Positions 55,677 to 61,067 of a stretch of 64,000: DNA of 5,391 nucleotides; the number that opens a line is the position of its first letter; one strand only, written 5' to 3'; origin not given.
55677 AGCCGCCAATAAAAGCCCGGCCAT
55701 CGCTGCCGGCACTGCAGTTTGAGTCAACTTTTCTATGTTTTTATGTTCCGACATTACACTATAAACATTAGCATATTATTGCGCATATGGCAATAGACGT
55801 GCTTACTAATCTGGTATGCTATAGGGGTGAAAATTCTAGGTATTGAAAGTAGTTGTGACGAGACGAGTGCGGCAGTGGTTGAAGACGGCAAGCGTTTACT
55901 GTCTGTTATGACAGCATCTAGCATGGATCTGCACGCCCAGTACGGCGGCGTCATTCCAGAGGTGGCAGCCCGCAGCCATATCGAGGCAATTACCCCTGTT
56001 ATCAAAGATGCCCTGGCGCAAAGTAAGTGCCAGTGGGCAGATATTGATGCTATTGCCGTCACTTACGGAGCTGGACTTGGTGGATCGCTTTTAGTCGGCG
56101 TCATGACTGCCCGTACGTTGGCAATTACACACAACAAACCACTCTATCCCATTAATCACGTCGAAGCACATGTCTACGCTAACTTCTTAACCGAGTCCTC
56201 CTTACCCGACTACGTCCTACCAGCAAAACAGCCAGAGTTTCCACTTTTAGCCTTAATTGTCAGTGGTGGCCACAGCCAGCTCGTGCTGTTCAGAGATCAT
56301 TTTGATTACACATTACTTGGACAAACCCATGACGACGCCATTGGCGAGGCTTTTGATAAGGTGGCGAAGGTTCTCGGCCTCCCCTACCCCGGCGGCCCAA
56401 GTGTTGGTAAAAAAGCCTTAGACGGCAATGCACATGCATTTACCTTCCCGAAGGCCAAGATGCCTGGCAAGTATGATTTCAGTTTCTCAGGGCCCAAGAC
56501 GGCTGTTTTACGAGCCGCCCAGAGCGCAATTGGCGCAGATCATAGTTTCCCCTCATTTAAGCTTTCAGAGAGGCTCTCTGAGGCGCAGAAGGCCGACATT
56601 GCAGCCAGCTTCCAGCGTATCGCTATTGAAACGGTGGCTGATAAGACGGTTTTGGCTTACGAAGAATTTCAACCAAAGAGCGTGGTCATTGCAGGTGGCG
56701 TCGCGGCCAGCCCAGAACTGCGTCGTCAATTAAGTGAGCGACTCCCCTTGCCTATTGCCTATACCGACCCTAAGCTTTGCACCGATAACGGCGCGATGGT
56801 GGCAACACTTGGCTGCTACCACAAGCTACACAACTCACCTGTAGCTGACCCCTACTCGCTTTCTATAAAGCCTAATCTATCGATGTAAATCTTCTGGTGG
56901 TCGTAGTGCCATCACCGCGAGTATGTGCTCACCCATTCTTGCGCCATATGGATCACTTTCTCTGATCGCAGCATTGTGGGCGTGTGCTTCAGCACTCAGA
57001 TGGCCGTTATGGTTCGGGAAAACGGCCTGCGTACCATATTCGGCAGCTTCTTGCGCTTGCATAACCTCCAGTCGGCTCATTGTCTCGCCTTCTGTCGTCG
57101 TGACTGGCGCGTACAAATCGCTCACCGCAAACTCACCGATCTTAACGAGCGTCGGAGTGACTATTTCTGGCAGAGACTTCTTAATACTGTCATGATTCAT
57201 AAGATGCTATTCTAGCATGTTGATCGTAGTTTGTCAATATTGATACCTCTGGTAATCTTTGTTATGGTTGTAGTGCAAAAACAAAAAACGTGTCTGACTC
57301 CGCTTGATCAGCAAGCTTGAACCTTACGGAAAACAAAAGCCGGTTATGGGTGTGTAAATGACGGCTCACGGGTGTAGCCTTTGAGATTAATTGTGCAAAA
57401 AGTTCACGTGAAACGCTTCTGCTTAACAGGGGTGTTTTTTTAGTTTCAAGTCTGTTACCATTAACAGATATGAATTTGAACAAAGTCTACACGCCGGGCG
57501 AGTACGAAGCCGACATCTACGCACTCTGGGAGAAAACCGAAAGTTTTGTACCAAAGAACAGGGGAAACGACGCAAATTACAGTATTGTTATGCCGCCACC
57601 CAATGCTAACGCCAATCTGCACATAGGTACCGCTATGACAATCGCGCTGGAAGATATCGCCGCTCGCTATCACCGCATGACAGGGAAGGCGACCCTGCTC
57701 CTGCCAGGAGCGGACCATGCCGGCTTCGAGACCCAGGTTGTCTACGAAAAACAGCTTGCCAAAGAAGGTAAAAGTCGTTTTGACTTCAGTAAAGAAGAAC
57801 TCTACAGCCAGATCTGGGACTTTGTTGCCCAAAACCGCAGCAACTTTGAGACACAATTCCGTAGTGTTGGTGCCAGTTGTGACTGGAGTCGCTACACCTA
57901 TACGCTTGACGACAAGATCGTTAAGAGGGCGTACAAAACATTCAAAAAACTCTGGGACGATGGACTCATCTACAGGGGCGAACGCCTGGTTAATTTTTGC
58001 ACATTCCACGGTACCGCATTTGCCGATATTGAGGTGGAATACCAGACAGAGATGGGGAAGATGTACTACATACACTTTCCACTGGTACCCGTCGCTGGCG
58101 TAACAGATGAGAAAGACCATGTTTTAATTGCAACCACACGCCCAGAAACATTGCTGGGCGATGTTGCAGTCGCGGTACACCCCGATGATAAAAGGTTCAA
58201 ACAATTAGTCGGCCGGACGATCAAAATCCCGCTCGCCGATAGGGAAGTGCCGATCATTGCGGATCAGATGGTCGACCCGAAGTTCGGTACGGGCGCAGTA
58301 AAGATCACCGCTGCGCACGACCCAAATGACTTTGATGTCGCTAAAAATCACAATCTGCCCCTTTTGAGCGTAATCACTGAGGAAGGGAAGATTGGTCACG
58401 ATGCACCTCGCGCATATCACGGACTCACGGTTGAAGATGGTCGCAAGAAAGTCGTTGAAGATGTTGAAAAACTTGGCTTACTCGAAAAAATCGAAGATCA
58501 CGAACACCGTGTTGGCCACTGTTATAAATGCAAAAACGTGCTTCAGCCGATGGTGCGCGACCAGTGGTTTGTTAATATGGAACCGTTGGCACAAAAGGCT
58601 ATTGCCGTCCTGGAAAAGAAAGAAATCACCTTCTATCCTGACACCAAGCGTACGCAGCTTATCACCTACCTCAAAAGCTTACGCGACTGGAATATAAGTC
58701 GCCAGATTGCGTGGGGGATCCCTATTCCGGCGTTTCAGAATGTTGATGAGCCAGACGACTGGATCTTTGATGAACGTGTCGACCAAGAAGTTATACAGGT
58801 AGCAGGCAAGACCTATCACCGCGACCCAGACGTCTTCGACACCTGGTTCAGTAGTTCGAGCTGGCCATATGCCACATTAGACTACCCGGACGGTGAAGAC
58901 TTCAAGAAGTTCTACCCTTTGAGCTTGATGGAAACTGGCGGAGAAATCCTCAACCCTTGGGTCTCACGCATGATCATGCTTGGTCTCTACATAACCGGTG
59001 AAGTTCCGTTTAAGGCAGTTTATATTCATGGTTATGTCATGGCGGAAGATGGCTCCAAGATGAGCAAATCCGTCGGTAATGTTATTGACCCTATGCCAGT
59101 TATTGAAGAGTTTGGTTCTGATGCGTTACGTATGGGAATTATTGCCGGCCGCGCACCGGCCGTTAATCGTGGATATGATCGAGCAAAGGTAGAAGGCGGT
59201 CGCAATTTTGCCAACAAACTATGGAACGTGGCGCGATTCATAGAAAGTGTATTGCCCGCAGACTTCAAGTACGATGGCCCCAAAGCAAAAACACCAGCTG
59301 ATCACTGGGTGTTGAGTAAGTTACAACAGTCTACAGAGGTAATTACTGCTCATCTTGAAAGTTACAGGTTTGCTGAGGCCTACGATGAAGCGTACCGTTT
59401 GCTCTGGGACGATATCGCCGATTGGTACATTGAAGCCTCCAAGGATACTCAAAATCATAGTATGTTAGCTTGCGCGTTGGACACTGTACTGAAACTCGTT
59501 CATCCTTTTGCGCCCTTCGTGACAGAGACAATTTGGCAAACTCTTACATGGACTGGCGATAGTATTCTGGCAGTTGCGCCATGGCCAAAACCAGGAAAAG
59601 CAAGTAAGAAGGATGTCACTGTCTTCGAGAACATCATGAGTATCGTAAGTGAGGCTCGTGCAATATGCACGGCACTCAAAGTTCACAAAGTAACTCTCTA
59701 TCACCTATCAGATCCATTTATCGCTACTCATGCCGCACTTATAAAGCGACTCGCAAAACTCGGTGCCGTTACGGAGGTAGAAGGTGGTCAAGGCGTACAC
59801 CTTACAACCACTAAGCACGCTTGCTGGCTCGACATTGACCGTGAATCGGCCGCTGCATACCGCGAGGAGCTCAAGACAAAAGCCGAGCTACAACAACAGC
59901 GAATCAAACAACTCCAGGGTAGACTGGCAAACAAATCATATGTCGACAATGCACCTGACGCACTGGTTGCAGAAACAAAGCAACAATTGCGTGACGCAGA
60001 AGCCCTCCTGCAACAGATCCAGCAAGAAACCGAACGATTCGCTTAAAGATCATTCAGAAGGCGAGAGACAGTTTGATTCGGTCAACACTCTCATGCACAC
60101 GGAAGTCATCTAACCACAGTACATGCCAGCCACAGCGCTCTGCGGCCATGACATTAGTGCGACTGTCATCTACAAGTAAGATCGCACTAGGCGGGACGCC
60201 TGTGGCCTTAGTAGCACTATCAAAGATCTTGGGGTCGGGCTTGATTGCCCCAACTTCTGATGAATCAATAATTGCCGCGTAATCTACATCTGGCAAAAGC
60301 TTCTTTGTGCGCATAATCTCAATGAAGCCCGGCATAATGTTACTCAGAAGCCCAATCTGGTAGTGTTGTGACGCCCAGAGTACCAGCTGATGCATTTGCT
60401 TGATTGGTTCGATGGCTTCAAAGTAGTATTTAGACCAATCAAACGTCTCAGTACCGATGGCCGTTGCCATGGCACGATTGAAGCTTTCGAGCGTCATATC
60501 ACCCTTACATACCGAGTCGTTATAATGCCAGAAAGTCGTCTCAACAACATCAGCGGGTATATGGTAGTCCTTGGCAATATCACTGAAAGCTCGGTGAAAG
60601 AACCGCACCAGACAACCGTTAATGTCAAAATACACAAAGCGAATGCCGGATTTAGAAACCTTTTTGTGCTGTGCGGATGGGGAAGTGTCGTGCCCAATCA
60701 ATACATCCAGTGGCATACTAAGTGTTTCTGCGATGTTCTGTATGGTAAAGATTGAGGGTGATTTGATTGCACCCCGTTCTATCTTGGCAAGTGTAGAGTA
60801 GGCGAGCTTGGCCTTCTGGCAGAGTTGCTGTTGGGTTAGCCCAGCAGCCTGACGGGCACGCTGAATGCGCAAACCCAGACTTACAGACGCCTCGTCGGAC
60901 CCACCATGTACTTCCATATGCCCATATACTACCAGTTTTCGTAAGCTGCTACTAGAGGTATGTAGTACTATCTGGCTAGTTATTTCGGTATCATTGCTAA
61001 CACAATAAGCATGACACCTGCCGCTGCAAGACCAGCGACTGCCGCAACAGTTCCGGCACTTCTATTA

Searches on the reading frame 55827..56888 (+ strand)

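Call 42: search_protein_families(library=pfam, proteins=[window:55827-56888:+], max_evalue=0.001)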
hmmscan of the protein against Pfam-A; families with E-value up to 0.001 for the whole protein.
window:55827-56888:+ (353 aa): 2 families
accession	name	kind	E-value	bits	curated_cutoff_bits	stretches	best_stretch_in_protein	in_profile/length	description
PF00814.31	TsaD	-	2.5e-84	283.5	24.8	1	24-326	2-263/264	tRNA N6-adenosine threonylcarbamoyltransferase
PF02543.21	Carbam_trans_N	-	2.6e-05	24.3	24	1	244-315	262-333/346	Carbamoyltransferase N-terminus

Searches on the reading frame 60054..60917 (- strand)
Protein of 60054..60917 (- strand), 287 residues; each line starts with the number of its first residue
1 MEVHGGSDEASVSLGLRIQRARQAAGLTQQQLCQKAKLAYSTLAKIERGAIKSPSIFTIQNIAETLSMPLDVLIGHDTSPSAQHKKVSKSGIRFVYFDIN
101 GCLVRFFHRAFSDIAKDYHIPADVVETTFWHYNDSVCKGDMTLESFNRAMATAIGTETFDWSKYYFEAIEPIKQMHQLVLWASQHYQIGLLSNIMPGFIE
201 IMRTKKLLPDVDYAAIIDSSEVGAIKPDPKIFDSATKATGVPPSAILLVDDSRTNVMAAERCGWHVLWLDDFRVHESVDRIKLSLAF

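Call 42: search_protein_families(library=pfam, proteins=[window:60054-60917:-], max_evalue=0.001)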
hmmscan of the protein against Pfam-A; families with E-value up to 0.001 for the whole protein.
window:60054-60917:- (287 aa): 6 families
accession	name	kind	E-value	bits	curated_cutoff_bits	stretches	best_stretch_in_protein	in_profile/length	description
PF01381.28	HTH_3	-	9.6e-12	45.2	23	1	18-73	1-55/55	Helix-turn-helix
PF13560.12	HTH_31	-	3.7e-09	37.2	27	1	14-69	2-57/64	Helix-turn-helix domain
PF00702.32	Hydrolase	-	2e-08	35.3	26.4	1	95-263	4-191/191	haloacid dehalogenase-like hydrolase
PF13419.12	HAD_2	-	9.6e-08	32.8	23.8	1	160-268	68-177/178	Haloacid dehalogenase-like hydrolase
PF13242.12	Hydrolase_like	-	0.00018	21.8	22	1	226-268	4-47/75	HAD-hyrolase-like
PF13443.12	HTH_26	-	0.00042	20.9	22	1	17-70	1-54/63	Cro/C1-type HTH DNA-binding domain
